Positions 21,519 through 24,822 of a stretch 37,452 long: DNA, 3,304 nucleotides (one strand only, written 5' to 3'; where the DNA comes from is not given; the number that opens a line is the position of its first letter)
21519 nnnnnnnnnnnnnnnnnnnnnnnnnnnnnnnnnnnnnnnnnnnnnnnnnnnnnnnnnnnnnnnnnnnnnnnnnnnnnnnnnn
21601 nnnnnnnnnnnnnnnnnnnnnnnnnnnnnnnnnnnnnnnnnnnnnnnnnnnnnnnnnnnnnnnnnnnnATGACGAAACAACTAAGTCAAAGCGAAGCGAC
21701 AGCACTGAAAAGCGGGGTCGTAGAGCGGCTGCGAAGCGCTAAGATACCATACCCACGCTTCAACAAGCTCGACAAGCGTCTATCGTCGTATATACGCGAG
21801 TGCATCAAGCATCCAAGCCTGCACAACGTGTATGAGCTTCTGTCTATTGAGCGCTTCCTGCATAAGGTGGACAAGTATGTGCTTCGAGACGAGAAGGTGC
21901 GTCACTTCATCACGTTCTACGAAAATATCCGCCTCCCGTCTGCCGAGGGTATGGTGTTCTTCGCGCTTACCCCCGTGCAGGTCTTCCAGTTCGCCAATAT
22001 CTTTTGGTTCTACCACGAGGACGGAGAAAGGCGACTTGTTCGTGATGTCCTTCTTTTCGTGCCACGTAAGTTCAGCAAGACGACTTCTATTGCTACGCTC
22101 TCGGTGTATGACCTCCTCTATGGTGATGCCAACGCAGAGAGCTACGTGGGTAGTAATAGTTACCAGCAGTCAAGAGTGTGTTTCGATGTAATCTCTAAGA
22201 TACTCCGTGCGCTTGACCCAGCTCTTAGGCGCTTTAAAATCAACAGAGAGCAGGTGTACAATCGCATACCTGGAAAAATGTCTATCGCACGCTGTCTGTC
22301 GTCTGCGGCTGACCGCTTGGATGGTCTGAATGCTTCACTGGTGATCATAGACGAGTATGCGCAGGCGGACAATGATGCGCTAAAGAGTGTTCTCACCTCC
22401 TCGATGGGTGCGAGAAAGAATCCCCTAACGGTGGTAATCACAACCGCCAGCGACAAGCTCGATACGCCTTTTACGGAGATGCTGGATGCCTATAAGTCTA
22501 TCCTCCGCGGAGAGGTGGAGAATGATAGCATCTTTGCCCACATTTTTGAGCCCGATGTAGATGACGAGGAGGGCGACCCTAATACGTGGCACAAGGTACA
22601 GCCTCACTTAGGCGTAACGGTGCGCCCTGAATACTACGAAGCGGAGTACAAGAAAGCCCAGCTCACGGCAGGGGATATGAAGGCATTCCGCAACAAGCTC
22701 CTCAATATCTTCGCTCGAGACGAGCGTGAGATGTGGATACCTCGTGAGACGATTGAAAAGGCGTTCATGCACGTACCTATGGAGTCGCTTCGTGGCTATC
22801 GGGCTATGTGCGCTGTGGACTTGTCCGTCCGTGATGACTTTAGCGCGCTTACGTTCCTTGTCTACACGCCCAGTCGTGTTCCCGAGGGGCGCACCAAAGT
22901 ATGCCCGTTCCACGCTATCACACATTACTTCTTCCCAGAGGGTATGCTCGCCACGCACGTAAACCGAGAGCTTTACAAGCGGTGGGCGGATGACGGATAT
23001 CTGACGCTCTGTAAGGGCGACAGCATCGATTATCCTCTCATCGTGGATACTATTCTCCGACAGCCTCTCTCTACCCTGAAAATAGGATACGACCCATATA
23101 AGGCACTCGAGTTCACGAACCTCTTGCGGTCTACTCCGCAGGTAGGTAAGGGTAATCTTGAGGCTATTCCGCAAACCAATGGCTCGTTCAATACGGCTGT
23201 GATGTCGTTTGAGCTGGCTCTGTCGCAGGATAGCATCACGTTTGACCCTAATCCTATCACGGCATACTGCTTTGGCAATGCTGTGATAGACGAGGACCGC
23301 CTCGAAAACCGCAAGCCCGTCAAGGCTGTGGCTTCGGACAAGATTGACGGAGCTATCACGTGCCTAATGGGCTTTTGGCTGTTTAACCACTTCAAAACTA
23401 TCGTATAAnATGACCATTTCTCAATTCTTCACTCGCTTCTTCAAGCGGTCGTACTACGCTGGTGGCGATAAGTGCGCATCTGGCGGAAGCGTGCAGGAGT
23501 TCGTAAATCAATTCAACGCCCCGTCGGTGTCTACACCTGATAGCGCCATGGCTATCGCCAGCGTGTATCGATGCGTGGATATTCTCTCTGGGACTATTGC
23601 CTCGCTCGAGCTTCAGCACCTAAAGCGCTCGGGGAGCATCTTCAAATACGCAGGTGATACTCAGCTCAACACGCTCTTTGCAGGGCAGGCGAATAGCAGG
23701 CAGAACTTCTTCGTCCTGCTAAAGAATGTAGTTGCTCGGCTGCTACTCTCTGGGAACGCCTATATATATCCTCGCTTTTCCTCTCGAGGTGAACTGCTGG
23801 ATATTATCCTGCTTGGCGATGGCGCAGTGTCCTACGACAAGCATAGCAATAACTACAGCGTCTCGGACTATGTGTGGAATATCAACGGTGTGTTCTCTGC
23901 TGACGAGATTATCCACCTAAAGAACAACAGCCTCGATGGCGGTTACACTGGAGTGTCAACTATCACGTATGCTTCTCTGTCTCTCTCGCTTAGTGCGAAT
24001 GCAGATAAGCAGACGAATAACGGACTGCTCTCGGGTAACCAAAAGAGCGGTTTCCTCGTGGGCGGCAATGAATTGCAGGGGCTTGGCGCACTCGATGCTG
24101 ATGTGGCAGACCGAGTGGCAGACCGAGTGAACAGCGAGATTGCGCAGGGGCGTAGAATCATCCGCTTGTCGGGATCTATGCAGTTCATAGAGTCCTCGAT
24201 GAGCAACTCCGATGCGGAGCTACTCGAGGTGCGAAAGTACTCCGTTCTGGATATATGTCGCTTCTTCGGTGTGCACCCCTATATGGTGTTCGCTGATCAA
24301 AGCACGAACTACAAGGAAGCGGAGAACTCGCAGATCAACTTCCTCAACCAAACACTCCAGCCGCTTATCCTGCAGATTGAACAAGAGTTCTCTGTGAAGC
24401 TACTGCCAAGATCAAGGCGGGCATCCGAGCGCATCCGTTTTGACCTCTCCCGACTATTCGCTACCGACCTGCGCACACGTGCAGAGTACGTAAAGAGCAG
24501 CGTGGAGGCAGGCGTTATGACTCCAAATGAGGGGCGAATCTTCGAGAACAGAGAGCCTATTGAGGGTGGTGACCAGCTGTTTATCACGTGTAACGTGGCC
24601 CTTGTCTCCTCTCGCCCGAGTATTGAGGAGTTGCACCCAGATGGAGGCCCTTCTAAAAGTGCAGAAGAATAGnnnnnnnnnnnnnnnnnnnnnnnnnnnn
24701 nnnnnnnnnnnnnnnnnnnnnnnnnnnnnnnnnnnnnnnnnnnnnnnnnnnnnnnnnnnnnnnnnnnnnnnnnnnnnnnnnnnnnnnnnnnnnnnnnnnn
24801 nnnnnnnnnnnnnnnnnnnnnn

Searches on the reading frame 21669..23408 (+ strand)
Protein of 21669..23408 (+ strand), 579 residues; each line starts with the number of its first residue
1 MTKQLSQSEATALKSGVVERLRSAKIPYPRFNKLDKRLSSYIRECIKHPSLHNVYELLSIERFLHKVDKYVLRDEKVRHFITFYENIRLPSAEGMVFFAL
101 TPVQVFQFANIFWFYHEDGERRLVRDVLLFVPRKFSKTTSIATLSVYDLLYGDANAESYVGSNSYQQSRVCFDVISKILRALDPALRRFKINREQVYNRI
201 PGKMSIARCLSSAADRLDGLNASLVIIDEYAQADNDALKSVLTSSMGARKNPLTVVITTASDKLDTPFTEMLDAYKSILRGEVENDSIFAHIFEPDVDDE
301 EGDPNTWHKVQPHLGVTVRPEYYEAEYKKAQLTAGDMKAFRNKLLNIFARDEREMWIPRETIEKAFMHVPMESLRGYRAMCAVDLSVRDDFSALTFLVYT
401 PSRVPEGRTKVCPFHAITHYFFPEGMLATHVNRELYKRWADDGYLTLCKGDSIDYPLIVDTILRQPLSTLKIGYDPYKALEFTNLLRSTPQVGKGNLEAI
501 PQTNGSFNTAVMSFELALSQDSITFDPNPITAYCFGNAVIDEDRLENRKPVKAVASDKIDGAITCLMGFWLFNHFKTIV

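Call 11: search_protein_families(library=phrogs, proteins=[window:21669-23408:+], max_evalue=0.01)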
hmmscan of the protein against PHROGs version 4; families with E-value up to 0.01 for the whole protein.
window:21669-23408:+ (579 aa): 7 families
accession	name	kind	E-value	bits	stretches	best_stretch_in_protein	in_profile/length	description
phrog_9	-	head and packaging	5.7e-115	387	1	66-574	177-665/812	terminase large subunit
phrog_2699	-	head and packaging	5.9e-47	161.1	1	274-569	4-290/315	terminase large subunit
phrog_4914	-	head and packaging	2.4e-16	61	1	58-223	31-211/213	terminase large subunit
phrog_10517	-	head and packaging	5.8e-10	40.1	1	59-180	58-183/207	terminase large subunit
phrog_7331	-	head and packaging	4.1e-07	30.6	1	497-569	17-89/113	terminase large subunit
phrog_2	-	head and packaging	7.3e-07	29.3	1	124-542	281-567/807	terminase large subunit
phrog_7579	-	head and packaging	0.0032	17.7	1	129-242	22-131/239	terminase large subunit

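Call 12: search_protein_families(library=pfam, proteins=[window:21669-23408:+], max_evalue=0.01)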
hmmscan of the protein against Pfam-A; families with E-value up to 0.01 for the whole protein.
window:21669-23408:+ (579 aa): 3 families
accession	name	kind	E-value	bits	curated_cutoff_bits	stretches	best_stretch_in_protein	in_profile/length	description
PF20441.4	TerL_nuclease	-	9.9e-30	104.1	24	1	282-572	1-282/286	Terminase large subunit, endonuclease domain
PF03354.21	TerL_ATPase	-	1.4e-21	77.4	23.7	1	103-274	2-175/178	Terminase large subunit, ATPase domain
PF03237.21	Terminase_6N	-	0.00057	20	22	1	137-308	10-178/215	Terminase large subunit, T4likevirus-type, N-terminal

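Call 66: search_dna_similar(query=window:21669-23408:+, collection=phages, mode=protein, max_rows=12)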
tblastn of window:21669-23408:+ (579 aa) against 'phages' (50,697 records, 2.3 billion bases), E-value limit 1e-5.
Records with a match: 2154; places in all: 2155; records where one place covers at least 80% of the query: 1441.
Best place of each record, by identity: <60% 2154.
By first word of the organism name: Staphylococcus 279; Streptococcus 246; Vibrio 219; Enterococcus 143; Arthrobacter 112; Paenibacillus 110; Lactococcus 99; Gordonia 97; Streptomyces 76; Bacillus 71; and 103 more.
By host as written in the record: - 285; Staphylococcus aureus 77; Arthrobacter sp. ATCC 21022 62; Lactococcus lactis 60; Gordonia terrae 3612 56; Ralstonia solanacearum 49; Enterococcus faecalis 43; Paenibacillus larvae 42; and 711 more.
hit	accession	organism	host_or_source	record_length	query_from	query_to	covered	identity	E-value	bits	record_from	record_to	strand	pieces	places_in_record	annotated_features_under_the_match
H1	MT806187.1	Bacteroides phage F2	Bacteroides uniformis MB18-33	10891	14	572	97%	48.9%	3e-161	515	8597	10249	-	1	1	putative terminase large subunit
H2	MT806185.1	Bacteroides phage F4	Bacteroides uniformis MB18-80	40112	14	572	97%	48.9%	4e-161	515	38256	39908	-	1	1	putative terminase large subunit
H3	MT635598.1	Bacteroides phage Bacuni_F1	Bacteroides sp.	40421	14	572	97%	48.9%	4e-161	515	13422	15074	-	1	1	putative terminase large subunit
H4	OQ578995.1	Staphylococcus phage phiST9-C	Staphylococcus aureus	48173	3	561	97%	27.6%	1e-47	185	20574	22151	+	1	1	terminase large subunit | terminase small subunit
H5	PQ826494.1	Staphylococcus phage vB_SauS_Q5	Staphylococcus aureus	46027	3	561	97%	27.4%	2e-44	175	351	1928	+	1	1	hypothetical protein (x2)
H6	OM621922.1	Staphylococcus phage PHB25a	Staphylococcus sp.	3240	3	561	97%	27.4%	8e-45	176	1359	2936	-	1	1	terminase large subunit | terminase small subunit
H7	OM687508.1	Staphylococcus phage PHB25a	Staphylococcus aureus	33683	3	561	97%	27.4%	1e-44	176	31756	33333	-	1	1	terminase large subunit | terminase small subunit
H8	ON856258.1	Staphylococcus phage A12-4PHSA25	Staphylococcus aureus strain SA25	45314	3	561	97%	27.4%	1e-44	176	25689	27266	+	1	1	terminase large subunit | terminase small subunit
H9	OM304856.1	Staphylococcus phage 4PHCISA25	Staphylococcus aureus SA25_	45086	3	561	97%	27.4%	2e-44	175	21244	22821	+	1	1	terminase large subunit | terminase small subunit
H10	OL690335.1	Staphylococcus phage 2PHSA1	Staphylococcus aureus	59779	3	561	97%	27.4%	2e-44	175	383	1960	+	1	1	terminase large subunit | terminase small subunit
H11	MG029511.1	Staphylococcus phage phiSa2wa_st30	Staphylococcus aureus subsp. aureus ...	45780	3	561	97%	27.2%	1e-46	182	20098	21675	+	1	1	terL: terminase large subunit | terS: terminase small subunit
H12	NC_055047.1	Staphylococcus phage phiSa2wa_st30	Staphylococcus aureus subsp. aureus ...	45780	3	561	97%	27.2%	1e-46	182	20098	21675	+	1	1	terL: terminase large subunit | terS: terminase small subunit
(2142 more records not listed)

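Call 68: get_annotated_region(hit=H3, flank=3500)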
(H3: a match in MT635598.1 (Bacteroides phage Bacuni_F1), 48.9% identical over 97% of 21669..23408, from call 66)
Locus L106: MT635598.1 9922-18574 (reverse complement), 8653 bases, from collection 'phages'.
description: Bacteroides phage Bacuni_F1, complete genome.
organism: Bacteroides phage Bacuni_F1 (NCBI taxid 2759599)
taxonomy: Viruses; Duplodnaviria; Heunggongvirae; Uroviricota; Caudoviricetes
host: Bacteroides sp.; source: -; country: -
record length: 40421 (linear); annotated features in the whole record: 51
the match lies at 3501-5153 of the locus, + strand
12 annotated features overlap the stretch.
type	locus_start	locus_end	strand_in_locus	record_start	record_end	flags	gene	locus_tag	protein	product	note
CDS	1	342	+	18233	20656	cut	-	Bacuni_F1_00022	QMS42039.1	putative primase superfamily of DNA polymerase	putative primase superfamily of DNA polymerases (VirE)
CDS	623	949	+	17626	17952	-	-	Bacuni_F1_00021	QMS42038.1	putative VRR-NUC domain hydrolase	-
CDS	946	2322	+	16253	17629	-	-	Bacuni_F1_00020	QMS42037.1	putative DEAD/DEAH box helicase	-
CDS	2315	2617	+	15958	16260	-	-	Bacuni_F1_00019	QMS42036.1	hypothetical protein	-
CDS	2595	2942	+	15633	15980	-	-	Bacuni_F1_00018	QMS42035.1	putative HNH endonuclease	-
CDS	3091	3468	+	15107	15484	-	-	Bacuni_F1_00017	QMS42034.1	putative terminase small subunit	putative terminase small subunit (TerS)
CDS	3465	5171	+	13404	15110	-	-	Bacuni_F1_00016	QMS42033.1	putative terminase large subunit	putative terminase large subunit (TerL)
CDS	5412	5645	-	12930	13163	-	-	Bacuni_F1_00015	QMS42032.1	putative transcriptional regulator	-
CDS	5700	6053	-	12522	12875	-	-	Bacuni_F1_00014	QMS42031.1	putative universal stress protein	-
CDS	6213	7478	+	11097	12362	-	-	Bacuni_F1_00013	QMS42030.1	putative portal protein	-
CDS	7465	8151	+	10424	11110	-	-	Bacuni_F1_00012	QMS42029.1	putative prohead protease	-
CDS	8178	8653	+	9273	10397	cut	-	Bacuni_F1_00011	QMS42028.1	putative major capsid protein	-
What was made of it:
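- Tried and rejected: The nearest cultured phages (Bacteroides uniformis F1/F2/F4, TerL 49% identical) have a plain 148-nt HNH-terS gap without this module (calls 66, 68).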

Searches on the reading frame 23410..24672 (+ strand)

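Call 11: search_protein_families(library=phrogs, proteins=[window:23410-24672:+], max_evalue=0.01)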
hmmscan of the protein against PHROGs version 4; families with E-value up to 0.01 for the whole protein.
window:23410-24672:+ (420 aa): 6 families
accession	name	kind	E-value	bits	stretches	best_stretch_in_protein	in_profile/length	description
phrog_12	-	head and packaging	5.8e-78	264.5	1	6-395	50-429/646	portal protein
phrog_2662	-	head and packaging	6e-36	125.3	1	44-396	62-420/717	portal protein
phrog_5929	-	head and packaging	1.2e-31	110.8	1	225-400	24-203/228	portal protein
phrog_11323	-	unknown function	1.5e-17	64.9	1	299-399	8-109/130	-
phrog_21454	-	unknown function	6e-12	46.4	1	252-392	34-171/320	-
phrog_2271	-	head and packaging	8.6e-12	44.6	1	38-393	41-395/859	portal protein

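Call 12: search_protein_families(library=pfam, proteins=[window:23410-24672:+], max_evalue=0.01)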
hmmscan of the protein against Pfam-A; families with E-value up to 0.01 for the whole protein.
window:23410-24672:+ (420 aa): 1 family
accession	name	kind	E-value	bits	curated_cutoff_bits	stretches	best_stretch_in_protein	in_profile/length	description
PF04860.17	Phage_portal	-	9.5e-66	222.6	39.1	1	51-380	2-321/321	Phage portal protein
